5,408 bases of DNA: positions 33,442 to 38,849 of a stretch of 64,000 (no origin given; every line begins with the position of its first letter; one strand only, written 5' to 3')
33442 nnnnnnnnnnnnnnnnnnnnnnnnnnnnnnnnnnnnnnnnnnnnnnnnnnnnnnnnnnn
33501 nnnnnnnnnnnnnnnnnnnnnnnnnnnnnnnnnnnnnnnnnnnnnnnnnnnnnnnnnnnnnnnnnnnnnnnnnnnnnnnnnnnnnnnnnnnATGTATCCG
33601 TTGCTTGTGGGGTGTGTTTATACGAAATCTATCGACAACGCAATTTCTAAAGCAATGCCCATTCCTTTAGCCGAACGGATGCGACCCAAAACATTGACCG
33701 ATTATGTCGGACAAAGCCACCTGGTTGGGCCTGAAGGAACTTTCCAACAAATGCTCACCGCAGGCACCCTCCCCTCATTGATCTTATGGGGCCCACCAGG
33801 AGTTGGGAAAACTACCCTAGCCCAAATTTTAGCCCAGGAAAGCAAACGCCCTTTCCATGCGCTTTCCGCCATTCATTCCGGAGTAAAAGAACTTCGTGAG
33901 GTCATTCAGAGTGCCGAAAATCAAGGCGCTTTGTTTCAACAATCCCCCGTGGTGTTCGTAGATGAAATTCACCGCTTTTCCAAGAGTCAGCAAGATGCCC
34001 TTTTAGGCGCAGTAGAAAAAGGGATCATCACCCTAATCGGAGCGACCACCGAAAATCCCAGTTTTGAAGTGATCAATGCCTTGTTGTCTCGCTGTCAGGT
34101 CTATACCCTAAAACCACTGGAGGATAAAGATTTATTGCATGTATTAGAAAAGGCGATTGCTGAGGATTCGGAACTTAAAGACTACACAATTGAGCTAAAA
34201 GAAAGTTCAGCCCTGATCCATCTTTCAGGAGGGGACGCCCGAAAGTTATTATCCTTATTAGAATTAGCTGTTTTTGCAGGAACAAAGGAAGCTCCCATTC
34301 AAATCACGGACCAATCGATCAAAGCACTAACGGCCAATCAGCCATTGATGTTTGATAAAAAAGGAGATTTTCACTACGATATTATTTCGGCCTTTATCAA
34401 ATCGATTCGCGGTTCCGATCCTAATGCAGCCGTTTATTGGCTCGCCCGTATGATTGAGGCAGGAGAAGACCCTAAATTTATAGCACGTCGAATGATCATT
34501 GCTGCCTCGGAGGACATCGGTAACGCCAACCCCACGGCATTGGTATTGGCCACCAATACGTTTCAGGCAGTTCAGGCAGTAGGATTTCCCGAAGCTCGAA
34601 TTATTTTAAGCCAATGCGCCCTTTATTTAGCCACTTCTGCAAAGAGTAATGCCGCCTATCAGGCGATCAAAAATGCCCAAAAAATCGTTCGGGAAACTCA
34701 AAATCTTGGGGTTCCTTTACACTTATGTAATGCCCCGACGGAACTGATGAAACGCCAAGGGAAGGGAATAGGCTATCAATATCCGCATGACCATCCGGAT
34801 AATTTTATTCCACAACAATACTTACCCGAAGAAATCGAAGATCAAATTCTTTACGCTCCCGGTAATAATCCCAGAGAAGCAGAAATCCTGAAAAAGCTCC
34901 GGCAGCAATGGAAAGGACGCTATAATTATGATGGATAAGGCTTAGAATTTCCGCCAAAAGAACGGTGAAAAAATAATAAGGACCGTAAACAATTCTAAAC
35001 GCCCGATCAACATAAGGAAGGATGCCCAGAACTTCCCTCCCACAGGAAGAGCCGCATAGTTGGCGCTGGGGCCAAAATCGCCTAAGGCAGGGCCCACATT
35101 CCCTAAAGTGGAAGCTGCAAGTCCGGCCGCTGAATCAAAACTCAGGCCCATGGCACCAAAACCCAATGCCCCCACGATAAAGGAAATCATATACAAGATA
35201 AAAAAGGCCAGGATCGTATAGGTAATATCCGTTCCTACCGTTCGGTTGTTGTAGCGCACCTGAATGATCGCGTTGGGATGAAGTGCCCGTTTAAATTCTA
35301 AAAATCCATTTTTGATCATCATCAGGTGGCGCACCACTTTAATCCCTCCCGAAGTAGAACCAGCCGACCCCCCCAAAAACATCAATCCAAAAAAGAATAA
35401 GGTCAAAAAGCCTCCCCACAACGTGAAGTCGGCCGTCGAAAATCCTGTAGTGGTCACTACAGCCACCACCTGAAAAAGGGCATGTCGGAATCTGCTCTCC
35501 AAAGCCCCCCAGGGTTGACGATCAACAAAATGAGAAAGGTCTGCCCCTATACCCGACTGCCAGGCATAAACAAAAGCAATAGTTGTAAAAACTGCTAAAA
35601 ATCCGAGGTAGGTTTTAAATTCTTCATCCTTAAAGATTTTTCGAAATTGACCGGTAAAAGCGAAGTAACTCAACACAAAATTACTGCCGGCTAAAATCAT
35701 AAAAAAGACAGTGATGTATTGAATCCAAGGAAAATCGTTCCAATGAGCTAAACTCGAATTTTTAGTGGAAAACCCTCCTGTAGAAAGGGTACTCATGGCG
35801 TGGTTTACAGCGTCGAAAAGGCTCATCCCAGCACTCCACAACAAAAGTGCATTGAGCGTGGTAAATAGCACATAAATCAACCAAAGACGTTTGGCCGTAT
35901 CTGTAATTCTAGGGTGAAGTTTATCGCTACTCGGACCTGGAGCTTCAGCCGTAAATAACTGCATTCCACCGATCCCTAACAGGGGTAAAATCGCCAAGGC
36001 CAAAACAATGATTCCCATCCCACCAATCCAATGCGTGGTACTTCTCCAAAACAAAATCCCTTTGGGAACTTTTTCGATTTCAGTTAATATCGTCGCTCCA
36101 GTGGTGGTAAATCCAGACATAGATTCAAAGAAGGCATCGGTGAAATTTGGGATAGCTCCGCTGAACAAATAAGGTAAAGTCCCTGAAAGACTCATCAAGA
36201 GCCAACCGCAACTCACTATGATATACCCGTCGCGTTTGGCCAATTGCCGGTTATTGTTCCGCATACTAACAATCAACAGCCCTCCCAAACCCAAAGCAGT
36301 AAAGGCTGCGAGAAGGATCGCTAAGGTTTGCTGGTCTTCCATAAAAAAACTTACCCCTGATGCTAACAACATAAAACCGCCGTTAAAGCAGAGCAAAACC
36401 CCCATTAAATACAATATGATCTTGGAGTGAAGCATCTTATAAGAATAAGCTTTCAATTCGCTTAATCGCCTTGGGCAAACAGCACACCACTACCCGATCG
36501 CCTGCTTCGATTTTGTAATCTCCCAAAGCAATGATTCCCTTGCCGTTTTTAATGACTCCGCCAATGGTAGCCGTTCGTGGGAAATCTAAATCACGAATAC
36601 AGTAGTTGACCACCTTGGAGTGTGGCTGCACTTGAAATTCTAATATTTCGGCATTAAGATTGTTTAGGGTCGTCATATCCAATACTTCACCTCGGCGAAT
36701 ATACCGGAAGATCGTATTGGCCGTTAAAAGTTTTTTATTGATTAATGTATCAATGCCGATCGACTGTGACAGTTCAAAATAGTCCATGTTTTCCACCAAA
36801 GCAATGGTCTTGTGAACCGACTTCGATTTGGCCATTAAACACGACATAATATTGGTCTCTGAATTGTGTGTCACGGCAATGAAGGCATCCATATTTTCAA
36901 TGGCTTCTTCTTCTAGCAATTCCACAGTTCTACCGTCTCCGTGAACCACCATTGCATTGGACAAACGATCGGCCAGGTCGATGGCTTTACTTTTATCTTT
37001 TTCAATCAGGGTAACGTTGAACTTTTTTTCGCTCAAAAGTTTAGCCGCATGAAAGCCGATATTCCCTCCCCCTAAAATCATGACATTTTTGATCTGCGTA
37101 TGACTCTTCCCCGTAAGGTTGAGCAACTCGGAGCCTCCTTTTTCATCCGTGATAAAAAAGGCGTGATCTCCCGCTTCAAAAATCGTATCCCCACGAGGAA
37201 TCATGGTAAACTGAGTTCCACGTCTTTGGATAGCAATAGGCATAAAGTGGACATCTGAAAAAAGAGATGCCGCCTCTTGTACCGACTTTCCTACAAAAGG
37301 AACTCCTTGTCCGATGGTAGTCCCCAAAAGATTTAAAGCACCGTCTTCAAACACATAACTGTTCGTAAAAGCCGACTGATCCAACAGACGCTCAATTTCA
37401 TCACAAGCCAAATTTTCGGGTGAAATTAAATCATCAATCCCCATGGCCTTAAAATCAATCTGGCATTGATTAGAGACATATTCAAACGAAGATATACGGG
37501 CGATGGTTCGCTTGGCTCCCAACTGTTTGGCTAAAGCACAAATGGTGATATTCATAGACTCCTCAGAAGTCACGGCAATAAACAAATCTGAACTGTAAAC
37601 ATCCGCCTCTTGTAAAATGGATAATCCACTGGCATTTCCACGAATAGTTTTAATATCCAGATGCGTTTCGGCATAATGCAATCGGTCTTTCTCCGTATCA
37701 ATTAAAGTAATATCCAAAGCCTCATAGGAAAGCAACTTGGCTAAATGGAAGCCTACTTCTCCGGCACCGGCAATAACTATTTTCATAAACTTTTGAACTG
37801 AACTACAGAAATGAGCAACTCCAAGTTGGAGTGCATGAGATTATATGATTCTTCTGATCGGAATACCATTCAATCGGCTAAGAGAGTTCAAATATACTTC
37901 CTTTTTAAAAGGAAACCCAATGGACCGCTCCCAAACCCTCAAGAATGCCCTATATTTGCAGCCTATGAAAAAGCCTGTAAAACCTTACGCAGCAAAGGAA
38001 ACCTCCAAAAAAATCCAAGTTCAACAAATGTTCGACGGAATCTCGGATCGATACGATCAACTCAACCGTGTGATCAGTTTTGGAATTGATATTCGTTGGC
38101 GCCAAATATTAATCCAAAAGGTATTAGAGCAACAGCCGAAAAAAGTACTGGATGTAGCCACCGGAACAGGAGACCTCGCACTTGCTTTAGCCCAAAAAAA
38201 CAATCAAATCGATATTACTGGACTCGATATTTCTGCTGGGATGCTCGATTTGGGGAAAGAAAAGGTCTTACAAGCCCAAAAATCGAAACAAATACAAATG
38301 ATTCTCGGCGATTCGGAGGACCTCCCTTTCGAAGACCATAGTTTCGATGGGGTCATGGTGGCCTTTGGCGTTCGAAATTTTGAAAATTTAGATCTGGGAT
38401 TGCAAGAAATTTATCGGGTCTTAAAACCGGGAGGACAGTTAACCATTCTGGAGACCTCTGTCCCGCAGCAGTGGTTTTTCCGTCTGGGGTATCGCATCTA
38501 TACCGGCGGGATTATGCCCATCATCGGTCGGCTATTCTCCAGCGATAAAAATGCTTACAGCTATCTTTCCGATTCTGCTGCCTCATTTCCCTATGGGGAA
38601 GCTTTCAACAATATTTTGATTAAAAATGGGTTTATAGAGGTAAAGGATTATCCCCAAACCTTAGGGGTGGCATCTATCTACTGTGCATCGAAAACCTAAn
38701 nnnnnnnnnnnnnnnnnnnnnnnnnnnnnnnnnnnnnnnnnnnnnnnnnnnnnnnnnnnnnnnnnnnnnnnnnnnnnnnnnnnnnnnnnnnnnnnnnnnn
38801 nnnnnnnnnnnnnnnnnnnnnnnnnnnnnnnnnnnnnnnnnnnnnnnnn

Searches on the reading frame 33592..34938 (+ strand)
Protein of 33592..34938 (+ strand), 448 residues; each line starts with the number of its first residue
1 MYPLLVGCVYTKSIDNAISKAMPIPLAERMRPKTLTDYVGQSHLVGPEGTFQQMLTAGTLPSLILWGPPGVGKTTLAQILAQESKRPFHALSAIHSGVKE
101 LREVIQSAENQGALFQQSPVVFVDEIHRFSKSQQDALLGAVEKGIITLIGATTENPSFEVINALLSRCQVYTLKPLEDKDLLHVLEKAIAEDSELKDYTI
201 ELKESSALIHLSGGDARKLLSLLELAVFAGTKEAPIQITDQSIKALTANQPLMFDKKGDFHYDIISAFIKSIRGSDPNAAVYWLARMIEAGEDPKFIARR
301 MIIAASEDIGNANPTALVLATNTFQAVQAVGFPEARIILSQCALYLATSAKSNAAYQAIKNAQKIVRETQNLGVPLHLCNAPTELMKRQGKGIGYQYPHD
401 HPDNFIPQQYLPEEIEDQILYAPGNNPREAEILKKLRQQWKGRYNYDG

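Call 5: search_protein_families(library=pfam, proteins=[window:33592-34938:+], max_evalue=0.01)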
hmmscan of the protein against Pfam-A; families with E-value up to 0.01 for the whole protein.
window:33592-34938:+ (448 aa): 21 families
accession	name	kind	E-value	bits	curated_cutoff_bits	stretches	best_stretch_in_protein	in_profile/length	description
PF12002.13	MgsA_C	-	4.3e-69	232.1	27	1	274-438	1-165/167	MgsA AAA+ ATPase C terminal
PF16193.11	AAA_assoc_2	-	8.1e-22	77.7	34.3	1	199-273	6-81/81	AAA C-terminal domain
PF00004.35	AAA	-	4.3e-17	63.2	21.2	1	63-173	1-128/131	ATPase family associated with various cellular activities (AAA)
PF05496.18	RuvB_N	-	3.4e-14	53.4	27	1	30-149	1-116/159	Holliday junction DNA helicase RuvB P-loop domain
PF07728.20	AAA_5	-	7.9e-07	29.6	22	1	63-151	2-100/139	AAA domain (dynein-related subfamily)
PF00158.32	Sigma54_activat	-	2.7e-06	27.6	20.2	0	118-162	94-139/168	Sigma-54 interaction domain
PF13173.12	AAA_14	-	5.2e-06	26.9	27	1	63-177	5-124/129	AAA domain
PF13191.12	AAA_16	-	5.4e-06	27.4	32.6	1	56-87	20-51/167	AAA ATPase domain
PF20720.3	nSTAND3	-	7e-06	26.3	27.2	1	63-153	20-99/155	Novel STAND NTPase 3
PF14532.12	Sigma54_activ_2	-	3e-05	24.7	25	1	59-143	21-95/138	Sigma-54 interaction domain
PF07726.17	AAA_3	-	3.7e-05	24.1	27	1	64-157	3-102/131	ATPase family associated with various cellular activities (AAA)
PF13401.12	AAA_22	-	5.2e-05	24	27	1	62-135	7-84/130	AAA domain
PF01078.27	Mg_chelatase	-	5.3e-05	23.1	20.3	0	61-90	23-56/207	Magnesium chelatase, subunit ChlI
PF01695.23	IstB_IS21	-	0.00049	20.1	24.1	1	63-117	95-147/238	IstB-like ATP binding protein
PF07724.20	AAA_2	-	0.00091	19.7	27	1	62-147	5-105/166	AAA domain (Cdc48 subfamily)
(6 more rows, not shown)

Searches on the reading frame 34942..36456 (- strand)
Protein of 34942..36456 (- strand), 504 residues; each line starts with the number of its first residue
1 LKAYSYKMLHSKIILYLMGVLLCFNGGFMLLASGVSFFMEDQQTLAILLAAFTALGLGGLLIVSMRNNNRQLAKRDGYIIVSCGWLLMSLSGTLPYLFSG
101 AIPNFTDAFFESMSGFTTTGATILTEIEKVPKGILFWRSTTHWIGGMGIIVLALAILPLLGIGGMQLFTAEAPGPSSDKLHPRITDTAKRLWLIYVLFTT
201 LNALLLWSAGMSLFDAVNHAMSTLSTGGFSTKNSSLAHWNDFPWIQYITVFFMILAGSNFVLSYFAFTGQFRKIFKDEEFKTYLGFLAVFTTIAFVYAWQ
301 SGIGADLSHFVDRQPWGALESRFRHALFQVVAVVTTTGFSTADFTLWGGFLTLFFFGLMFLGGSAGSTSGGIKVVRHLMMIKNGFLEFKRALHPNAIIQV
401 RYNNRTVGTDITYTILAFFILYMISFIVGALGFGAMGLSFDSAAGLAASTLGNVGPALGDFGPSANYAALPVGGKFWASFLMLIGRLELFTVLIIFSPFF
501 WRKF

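Call 48: search_protein_families(library=pfam, proteins=[window:34942-36456:-], max_evalue=0.0001)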
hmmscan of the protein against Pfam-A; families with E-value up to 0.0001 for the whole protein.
window:34942-36456:- (504 aa): 1 family
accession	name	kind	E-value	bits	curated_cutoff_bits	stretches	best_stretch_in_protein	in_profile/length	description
PF02386.22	TrkH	-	5.2e-74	249.9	27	1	47-501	5-500/502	Cation transport protein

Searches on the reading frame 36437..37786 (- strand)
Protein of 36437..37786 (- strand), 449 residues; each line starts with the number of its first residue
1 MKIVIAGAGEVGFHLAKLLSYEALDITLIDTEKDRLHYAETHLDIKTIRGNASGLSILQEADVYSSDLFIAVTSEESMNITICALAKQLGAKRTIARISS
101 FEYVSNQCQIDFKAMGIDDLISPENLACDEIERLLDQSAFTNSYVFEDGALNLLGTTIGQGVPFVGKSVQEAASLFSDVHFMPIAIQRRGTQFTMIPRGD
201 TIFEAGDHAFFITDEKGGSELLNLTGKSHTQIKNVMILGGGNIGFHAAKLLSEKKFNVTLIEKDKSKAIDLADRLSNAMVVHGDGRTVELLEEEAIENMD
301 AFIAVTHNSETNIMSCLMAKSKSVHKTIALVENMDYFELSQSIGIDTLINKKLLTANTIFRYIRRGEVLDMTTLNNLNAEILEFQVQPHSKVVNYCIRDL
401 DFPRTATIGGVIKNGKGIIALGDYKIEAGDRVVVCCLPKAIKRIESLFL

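Call 48: search_protein_families(library=pfam, proteins=[window:36437-37786:-], max_evalue=0.0001)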
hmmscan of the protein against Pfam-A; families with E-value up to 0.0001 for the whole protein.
window:36437-37786:- (449 aa): 18 families
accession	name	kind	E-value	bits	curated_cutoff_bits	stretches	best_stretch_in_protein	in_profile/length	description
PF02254.24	TrkA_N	-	1.2e-47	161.4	23.8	2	235-350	1-115/116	TrkA-N domain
PF02080.26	TrkA_C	-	3.6e-24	84.9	27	2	382-448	2-70/71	TrkA-C domain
PF13241.12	NAD_binding_7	-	1.7e-12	48.3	22.1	1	2-90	9-86/104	Putative NAD(P)-binding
PF01262.27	AlaDh_PNT_C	-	7e-07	29.3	23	0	225-303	20-97/214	Alanine dehydrogenase/PNT, C-terminal domain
PF13460.12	NAD_binding_10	-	8.5e-07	29.5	27.2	0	240-334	3-85/184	NAD(P)H-binding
PF02737.24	3HCDH_N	-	1.7e-06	28.5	22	0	234-281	1-48/180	3-hydroxyacyl-CoA dehydrogenase, NAD binding domain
PF13478.12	XdhC_C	-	2e-06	28.8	29.7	0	235-319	1-64/125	XdhC Rossmann domain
PF01488.26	Shikimate_DH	-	2.4e-06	28.1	24.3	0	230-318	10-94/138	Shikimate / quinate 5-dehydrogenase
PF00070.33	Pyr_redox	-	3.5e-06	27.9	22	0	234-265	1-32/82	Pyridine nucleotide-disulphide oxidoreductase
PF01494.25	FAD_binding_3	-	5e-06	26.4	22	0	234-308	3-70/349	FAD binding domain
PF07992.20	Pyr_redox_2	-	7e-06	26.1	26.1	0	228-276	142-186/291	Pyridine nucleotide-disulphide oxidoreductase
PF03435.24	Sacchrp_dh_NADP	-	7.4e-06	26.8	25.1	0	235-277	1-47/129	Saccharopine dehydrogenase NADP binding domain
PF01946.23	Thi4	-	1.4e-05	24.9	26.2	0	233-321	18-107/235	Thi4 family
PF03721.20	UDPG_MGDP_dh_N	-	1.5e-05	25.1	27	0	1-37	1-37/187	UDP-glucose/GDP-mannose dehydrogenase family, NAD binding domain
PF03807.23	F420_oxidored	-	2e-05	25.5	21.6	0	235-306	2-68/94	NADP oxidoreductase coenzyme F420-dependent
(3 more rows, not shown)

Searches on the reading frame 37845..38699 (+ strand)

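Call 48: search_protein_families(library=pfam, proteins=[window:37845-38699:+], max_evalue=0.0001)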
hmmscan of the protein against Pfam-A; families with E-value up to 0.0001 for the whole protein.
window:37845-38699:+ (284 aa): 9 families
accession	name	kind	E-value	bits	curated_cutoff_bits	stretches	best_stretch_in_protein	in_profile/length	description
PF01209.24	Ubie_methyltran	-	2e-64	217.6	20.1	1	54-283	4-233/233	ubiE/COQ5 methyltransferase family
PF13649.12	Methyltransf_25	-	2.4e-22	79.9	27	1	101-197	1-97/97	Methyltransferase domain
PF08241.18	Methyltransf_11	-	8.7e-22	78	21.2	1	102-200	1-94/95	Methyltransferase domain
PF13847.12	Methyltransf_31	-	1.4e-18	67.4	27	1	99-205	5-113/145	Methyltransferase domain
PF08242.18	Methyltransf_12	-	4.2e-14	53.5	30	1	102-199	1-98/98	Methyltransferase domain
PF13489.12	Methyltransf_23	-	1.1e-08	35.5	27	1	91-206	14-121/164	Methyltransferase domain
PF05175.20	MTS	-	4.8e-08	33.3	23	1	87-173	21-105/170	Methyltransferase small domain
PF02353.26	CMAS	-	4.1e-05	23.5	27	1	88-201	53-164/273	Mycolic acid cyclopropane synthetase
PF07021.18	MetW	-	5.6e-05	23.3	21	1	91-227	8-130/193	Methionine biosynthesis protein MetW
